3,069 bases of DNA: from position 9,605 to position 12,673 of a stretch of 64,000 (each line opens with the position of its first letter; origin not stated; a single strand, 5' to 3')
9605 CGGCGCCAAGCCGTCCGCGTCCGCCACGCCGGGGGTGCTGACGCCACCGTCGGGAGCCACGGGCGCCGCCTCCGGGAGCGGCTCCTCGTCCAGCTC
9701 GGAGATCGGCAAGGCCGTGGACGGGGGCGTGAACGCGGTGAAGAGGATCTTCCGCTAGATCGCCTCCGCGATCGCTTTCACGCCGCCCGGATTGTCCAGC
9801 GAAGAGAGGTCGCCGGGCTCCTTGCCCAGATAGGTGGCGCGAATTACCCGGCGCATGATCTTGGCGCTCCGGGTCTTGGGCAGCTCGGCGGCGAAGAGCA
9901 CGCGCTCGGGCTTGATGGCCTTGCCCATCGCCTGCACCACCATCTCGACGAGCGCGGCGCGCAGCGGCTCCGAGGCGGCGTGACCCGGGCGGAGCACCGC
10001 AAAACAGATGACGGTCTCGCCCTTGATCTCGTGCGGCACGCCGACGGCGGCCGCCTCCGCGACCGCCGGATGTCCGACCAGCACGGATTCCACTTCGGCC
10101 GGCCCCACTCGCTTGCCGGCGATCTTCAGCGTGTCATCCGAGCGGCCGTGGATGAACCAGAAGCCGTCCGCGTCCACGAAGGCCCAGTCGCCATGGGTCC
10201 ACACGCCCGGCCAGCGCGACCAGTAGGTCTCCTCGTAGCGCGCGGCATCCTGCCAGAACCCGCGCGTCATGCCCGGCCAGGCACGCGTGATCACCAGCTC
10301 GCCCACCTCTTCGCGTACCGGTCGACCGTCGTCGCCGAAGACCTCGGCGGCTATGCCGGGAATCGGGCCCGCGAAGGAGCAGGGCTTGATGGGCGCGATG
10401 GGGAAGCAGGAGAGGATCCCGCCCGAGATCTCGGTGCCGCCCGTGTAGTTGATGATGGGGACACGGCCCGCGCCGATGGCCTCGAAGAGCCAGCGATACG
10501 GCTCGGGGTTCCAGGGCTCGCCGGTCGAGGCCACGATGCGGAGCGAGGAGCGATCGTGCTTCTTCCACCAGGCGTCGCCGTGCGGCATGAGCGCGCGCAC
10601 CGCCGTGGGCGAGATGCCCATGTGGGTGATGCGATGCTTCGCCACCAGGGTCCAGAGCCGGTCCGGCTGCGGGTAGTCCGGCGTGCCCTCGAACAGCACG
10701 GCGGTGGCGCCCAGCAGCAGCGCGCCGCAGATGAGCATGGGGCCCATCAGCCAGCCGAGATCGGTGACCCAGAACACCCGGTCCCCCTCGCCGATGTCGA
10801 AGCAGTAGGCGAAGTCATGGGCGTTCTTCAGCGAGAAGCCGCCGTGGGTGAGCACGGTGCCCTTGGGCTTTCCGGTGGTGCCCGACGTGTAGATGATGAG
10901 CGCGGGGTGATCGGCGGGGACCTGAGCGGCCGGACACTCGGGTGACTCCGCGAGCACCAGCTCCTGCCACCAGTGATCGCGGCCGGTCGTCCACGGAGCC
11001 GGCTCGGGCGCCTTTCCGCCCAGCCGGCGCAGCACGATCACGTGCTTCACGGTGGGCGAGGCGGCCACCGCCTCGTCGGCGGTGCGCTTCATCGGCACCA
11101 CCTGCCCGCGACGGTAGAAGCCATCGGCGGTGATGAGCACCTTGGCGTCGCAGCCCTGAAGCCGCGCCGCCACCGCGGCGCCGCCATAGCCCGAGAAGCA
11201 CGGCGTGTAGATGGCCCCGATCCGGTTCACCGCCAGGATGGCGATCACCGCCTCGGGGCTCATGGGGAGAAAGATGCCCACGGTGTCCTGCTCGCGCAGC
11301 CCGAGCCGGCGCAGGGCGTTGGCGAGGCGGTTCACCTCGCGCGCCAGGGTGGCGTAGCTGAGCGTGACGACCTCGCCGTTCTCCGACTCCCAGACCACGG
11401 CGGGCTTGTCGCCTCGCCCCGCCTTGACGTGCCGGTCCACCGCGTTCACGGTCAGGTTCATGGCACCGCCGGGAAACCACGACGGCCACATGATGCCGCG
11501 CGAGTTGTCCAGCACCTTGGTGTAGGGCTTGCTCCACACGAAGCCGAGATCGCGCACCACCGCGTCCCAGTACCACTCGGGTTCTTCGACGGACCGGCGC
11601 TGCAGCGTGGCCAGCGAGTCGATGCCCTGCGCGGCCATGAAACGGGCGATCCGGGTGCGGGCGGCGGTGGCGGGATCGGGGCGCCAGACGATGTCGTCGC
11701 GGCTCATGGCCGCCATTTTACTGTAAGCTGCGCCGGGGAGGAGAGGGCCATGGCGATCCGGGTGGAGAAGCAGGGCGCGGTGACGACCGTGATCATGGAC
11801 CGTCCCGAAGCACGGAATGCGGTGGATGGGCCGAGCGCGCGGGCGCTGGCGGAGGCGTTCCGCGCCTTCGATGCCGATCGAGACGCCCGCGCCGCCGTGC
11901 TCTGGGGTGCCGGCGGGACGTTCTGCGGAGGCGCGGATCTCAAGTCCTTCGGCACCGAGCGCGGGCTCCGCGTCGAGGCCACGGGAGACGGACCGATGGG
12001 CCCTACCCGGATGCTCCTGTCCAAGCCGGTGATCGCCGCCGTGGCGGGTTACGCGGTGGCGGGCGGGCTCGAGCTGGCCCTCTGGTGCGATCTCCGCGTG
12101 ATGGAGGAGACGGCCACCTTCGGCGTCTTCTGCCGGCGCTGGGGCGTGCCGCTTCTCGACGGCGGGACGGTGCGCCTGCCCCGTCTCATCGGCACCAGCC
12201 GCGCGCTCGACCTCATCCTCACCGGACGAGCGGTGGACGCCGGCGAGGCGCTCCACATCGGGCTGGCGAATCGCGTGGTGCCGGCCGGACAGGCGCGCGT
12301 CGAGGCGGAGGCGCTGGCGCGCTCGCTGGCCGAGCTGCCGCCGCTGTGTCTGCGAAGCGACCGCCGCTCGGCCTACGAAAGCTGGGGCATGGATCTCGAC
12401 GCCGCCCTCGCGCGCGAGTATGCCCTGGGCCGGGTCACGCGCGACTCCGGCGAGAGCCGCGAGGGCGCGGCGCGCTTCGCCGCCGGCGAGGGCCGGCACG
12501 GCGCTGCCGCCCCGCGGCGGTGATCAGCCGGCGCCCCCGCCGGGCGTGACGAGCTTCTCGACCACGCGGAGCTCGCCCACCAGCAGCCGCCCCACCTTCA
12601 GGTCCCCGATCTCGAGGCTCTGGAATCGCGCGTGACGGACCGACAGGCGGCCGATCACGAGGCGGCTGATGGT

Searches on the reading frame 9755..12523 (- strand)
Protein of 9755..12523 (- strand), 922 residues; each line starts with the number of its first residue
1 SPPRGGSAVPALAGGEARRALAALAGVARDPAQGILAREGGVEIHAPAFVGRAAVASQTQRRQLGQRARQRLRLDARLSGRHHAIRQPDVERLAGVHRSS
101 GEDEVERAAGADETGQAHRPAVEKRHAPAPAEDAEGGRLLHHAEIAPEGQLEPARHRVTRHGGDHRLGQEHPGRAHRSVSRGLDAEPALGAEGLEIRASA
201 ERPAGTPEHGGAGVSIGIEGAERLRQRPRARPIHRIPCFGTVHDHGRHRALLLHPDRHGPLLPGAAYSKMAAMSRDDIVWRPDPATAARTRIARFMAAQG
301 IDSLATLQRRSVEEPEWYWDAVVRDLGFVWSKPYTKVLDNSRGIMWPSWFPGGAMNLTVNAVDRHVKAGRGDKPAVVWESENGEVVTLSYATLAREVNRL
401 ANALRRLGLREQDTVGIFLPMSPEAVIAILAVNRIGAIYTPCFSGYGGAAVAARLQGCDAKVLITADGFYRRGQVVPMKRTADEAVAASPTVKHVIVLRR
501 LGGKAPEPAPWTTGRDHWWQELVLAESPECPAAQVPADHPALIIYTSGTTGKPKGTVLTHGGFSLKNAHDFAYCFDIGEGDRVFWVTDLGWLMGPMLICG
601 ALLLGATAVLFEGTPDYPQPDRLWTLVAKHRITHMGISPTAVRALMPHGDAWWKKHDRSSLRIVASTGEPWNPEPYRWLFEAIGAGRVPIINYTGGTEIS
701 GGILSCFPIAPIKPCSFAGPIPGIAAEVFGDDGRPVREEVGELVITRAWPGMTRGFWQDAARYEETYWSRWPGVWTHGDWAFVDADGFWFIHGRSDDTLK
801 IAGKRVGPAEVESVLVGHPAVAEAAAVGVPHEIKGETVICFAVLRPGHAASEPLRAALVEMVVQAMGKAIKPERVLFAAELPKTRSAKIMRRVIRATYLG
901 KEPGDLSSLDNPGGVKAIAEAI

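Call 21: search_protein_families(library=ncbifam, proteins=[window:9755-12523:-], max_evalue=0.00001)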
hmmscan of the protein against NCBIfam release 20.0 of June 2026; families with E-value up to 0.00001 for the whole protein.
window:9755-12523:- (922 aa): 100 families (the best 25 are shown)
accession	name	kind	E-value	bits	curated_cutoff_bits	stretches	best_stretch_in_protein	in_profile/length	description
NF001208.0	PRK00174.1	subfamily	1.6e-193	644.6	657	1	300-920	25-643/649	acetate--CoA ligase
TIGR02188.1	Ac_CoA_lig_AcsA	equivalog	9.2e-190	632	724.95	1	301-920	4-628/629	acetate--CoA ligase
NF002937.0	PRK03584.1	subfamily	1.3e-135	453.2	639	1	275-919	3-649/657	acetoacetate--CoA ligase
NF007815.0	PRK10524.1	equivalog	6.3e-130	434.6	955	1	304-922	4-627/629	propionate--CoA ligase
TIGR02316.1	propion_prpE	equivalog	3.4e-125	419.1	827.4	1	305-921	4-625/628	propionate--CoA ligase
NF003313.0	PRK04319.1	equivalog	1.3e-119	400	729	1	348-910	36-573/574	acetate--CoA ligase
TIGR01217.1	ac_ac_CoA_syn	equivalog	9.6e-115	384.2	520.9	1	275-913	2-639/652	acetoacetate--CoA ligase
NF004837.0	PRK06187.1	subfamily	2.5e-75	253.7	476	1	355-901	6-525/531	long-chain-fatty-acid--CoA ligase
NF047394.1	AcylCoAsynMbcS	equivalog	8.4e-60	202.8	850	1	359-897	15-519/525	acyl-CoA synthetase MbcS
TIGR02262.1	benz_CoA_lig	subfamily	4.3e-55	187.4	375.25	1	355-895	3-506/508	benzoate-CoA ligase family protein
TIGR03098.1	ligase_PEP_1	hypoth_equivalog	8.9e-55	186.1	592.35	1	372-896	15-516/517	acyl-CoA ligase (AMP-forming), exosortase A system-associated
TIGR01733.1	AA-adenyl-dom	subfamily_domain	5.2e-54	183.6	317.4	1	389-825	1-408/409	amino acid adenylation domain-containing protein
NF005714.0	PRK07529.1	subfamily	2.8e-49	168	632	1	371-896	44-574/640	acyl-CoA synthetase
NF006182.0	PRK08316.1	subfamily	1.6e-47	162.2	663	1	358-899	12-518/523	fatty acyl-CoA synthetase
NF005676.0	PRK07470.1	equivalog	2e-47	162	774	1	364-899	27-530/544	acyl-CoA synthetase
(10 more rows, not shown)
